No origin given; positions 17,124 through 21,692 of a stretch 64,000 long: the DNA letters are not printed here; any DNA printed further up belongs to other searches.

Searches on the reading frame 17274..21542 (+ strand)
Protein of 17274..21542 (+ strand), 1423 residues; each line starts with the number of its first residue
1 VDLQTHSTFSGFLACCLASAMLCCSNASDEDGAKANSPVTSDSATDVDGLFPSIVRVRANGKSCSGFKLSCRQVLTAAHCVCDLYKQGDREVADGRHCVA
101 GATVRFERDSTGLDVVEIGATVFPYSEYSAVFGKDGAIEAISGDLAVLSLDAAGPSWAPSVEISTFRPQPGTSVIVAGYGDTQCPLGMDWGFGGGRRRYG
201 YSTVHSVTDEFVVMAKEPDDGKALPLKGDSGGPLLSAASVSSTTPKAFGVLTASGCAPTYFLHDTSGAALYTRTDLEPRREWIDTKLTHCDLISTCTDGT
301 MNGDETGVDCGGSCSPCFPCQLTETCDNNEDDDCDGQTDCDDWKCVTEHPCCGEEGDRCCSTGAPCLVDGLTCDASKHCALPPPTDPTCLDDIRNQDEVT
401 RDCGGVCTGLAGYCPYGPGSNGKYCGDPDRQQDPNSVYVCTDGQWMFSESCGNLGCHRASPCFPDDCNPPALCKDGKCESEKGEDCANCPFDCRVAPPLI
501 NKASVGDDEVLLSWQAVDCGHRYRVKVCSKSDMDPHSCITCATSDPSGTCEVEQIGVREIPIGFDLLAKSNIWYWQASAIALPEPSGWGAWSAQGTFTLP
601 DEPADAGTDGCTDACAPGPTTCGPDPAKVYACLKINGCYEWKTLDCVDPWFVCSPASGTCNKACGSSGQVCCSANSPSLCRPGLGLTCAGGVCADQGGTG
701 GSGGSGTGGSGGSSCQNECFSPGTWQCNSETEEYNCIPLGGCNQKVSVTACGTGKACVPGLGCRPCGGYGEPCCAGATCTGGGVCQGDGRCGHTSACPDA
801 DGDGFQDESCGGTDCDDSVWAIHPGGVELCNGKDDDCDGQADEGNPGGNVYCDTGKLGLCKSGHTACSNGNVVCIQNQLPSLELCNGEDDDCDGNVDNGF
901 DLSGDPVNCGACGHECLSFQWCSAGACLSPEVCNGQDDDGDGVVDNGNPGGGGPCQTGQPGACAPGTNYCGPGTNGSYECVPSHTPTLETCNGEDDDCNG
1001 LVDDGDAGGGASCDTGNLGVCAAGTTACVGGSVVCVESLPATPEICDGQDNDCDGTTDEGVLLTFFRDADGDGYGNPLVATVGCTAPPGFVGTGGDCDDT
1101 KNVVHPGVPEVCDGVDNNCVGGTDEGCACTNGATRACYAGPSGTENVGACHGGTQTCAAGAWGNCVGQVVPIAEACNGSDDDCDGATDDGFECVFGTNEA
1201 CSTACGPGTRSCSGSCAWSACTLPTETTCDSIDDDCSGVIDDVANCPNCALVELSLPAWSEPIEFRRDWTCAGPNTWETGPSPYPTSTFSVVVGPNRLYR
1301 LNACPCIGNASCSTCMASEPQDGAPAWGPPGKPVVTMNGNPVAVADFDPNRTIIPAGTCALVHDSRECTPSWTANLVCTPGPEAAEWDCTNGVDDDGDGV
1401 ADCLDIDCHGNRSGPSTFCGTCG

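Call 70: search_protein_families(library=ncbifam, proteins=[window:17274-21542:+], max_evalue=0.00001)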
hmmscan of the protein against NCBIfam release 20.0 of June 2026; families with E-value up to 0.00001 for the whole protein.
window:17274-21542:+ (1423 aa): 1 family
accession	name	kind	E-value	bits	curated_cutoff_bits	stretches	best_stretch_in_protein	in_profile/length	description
NF033662.1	acid_disulf_rpt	repeat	1.7e-09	37.2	41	1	1383-1412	1-30/32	acidic double-disulfide repeat-containing protein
